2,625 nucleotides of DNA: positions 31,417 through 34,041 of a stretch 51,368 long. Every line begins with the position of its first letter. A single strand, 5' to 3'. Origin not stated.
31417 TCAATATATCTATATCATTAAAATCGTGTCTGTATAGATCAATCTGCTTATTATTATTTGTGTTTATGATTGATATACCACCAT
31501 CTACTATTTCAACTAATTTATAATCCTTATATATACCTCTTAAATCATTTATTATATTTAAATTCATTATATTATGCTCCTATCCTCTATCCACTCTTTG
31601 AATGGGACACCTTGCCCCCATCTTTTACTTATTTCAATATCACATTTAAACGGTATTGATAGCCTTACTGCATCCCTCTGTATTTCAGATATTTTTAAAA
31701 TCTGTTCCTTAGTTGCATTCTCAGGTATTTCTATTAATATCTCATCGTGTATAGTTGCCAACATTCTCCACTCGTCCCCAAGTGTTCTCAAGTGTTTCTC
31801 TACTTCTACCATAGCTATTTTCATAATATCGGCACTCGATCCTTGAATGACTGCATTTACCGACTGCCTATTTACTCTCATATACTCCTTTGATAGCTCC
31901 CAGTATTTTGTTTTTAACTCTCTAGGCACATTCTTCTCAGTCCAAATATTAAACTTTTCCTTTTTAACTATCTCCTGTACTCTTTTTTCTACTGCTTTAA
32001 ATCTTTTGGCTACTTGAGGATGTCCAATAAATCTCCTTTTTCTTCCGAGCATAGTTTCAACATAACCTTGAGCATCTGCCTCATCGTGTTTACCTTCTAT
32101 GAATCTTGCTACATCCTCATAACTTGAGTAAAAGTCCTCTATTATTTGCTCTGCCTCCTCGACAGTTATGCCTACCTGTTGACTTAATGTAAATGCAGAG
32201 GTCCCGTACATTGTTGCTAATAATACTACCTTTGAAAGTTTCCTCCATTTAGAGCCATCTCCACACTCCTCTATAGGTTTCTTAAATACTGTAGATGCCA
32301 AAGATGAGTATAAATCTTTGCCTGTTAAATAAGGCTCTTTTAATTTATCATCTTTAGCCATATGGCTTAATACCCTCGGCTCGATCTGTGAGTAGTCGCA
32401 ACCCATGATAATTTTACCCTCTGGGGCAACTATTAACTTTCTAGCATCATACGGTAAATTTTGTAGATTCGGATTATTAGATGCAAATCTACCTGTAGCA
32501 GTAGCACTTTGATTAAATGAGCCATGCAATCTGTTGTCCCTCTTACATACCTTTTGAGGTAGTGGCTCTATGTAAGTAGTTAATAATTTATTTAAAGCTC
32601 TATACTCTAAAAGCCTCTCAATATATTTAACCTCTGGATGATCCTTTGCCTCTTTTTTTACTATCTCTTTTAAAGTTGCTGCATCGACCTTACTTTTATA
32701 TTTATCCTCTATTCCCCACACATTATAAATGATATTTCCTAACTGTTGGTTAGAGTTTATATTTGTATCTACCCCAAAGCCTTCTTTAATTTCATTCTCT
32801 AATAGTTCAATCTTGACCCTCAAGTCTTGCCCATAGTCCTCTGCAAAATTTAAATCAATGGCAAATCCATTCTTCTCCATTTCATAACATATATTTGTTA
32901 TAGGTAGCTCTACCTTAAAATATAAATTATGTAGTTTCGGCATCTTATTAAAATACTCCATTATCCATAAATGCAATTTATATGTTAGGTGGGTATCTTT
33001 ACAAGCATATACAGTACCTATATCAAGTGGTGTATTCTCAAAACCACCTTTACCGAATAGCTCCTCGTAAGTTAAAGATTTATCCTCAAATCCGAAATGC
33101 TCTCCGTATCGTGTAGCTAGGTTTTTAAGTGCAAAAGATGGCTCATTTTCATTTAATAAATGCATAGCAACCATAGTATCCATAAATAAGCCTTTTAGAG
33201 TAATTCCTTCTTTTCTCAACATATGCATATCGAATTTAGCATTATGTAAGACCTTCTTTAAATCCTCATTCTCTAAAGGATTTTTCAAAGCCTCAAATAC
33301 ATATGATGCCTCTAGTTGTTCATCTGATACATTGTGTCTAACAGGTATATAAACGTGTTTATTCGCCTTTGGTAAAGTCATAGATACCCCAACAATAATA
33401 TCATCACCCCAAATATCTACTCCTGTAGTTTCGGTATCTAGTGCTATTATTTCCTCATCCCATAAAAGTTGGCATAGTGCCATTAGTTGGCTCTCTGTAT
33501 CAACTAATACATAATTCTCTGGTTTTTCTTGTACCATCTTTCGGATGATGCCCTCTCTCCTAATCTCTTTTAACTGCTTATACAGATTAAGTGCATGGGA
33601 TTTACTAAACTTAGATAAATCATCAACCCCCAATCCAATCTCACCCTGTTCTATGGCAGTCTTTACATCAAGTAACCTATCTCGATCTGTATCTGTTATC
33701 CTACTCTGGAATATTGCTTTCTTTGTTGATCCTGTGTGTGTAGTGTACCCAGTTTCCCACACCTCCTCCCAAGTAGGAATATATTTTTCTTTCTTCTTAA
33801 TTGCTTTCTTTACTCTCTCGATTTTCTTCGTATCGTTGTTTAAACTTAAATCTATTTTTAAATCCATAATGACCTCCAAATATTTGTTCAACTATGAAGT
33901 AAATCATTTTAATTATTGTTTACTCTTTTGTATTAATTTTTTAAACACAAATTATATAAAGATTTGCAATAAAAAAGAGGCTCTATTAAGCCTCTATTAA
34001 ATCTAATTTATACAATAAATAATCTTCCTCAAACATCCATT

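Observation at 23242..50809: Twelve copies of a non-sigma-A promoter-like motif RTAAAC-N17-ACTnnAT, all on the minus strand in front of operon starts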

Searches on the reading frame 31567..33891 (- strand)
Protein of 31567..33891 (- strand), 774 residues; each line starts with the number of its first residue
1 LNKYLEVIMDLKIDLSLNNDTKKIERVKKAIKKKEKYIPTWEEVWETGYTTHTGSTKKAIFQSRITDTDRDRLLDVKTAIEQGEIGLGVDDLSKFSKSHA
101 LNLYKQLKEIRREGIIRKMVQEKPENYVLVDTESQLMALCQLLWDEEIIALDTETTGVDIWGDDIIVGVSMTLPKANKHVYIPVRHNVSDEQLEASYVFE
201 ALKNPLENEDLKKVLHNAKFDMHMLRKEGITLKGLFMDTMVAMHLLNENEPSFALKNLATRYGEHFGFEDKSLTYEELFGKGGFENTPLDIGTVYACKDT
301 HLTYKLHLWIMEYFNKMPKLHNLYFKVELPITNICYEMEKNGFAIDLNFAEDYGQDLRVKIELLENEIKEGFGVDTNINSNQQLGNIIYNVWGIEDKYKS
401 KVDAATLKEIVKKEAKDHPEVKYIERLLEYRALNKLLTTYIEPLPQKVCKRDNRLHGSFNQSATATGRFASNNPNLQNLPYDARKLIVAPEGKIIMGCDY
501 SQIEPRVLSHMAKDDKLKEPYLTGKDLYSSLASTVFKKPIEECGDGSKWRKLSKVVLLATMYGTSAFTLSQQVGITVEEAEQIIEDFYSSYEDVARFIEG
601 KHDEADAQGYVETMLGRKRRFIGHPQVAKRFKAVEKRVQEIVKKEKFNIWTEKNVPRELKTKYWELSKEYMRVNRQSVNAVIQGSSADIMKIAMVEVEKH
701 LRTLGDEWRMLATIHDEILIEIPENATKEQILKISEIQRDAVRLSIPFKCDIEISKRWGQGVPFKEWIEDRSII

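Call 8: search_protein_families(library=pfam, proteins=[window:31567-33891:-], max_evalue=0.01)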
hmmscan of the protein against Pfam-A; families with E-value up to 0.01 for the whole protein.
window:31567-33891:- (774 aa): 4 families
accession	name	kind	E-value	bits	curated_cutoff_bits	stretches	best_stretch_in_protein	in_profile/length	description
PF00476.26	DNA_pol_A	-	2.9e-96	323.2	34.3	1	351-759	5-380/381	DNA polymerase family A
PF01612.26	DNA_pol_A_exo1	-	4.3e-25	88.9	23.6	1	127-307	1-165/173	3'-5' exonuclease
PF22619.2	DNA_polI_exo1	-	5.1e-10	39.7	27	1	200-289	38-122/140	DNA polymerase I, ribonuclease H-like domain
PF03477.21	ATP-cone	-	0.00091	20.2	25.8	1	381-435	32-87/88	ATP cone domain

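Call 13: search_dna_similar(query=window:31567-33891:-, collection=phages, mode=protein, max_evalue=1e-20, max_rows=25)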
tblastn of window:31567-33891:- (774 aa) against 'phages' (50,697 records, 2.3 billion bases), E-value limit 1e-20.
Records with a match: 2315; places in all: 2315; records where one place covers at least 80% of the query: 566.
Best place of each record, by identity: <60% 2315.
By first word of the organism name: Mycobacterium 538; Vibrio 382; Salmonella 316; Staphylococcus 144; Escherichia 143; Enterococcus 116; Bacillus 105; Klebsiella 82; Gordonia 68; Listeria 66; and 58 more.
By host as written in the record: - 453; Mycobacterium smegmatis mc2 155 383; Mycobacterium smegmatis mc#155 82; Salmonella enterica subsp. enterica serovar Enteritidis PT1 53; Staphylococcus aureus 49; Escherichia coli 47; Listeria monocytogenes 46; Rhodococcus erythropolis RIA 643 37; and 406 more.
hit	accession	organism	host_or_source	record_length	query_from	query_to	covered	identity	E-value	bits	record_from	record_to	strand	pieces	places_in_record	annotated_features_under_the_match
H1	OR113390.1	Clostridium phage vB_CtyS-FA70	Clostridium sp.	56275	37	774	95%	52.5%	1e-152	749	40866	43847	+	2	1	putative DNA polymerase | hypothetical protein | putative DNA endonuclease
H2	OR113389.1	Clostridium phage vB_CtyS-FA67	Clostridium sp.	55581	37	771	95%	52.8%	1e-152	749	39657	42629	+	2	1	putative DNA polymerase | hypothetical protein | putative DNA endonuclease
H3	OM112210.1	Bacillus phage PK2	Bacillus sp. (in: Bacteria)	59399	39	764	94%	44.9%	0e+0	582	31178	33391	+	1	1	DNA polymerase I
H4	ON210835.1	Bacillus phage 268TH002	Bacillus subtilis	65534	58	771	92%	41.0%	3e-151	495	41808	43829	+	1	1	61: DNA polymerase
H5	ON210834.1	Bacillus phage 268TH007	Bacillus subtilis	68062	58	771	92%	41.0%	3e-151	495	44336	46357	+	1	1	65: DNA polymerase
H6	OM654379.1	Bacillus phage vB_BauS_KLEB27-1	Bacillus australimaris strain KR4M-27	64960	58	768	92%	38.2%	1e-133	444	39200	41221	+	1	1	DNA polymerase I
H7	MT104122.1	Sporosarcina phage Lietuvens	Sporosarcina aquimarina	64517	76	772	90%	38.0%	1e-136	452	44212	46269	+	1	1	DNA polymerase I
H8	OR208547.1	Bacillus phage phi18-2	Bacillus subtilis 18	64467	58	772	92%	35.8%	2e-126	422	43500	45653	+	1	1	DNA polymerase I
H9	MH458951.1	Bacillus phage vB_BthS_BMBphi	Bacillus thuringiensis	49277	37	769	95%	33.7%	4e-98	340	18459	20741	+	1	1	DNA polymerase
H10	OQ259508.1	Bacillus phage BC-6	Bacillus cereus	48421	37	769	95%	33.5%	3e-97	337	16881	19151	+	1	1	DNA polymerase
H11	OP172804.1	Enterococcus phage EH93P1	Enterococcus_B hirae DO93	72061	11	759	97%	32.7%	1e-96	335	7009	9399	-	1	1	DNA polymerase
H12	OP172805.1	Enterococcus phage EH93P2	Enterococcus_B hirae DO93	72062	11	759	97%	32.7%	1e-96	335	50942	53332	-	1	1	DNA polymerase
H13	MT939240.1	Enterococcus phage 9181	Enterococcus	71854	11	759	97%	32.4%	1e-98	342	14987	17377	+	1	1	DNA polymerase I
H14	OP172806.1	Enterococcus phage EH802P1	Enterococcus_B hirae DO82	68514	11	759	97%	32.4%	1e-96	335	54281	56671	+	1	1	DNA polymerase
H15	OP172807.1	Enterococcus phage EH802P2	Enterococcus_B hirae DO82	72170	11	759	97%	32.4%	1e-96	335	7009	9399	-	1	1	DNA polymerase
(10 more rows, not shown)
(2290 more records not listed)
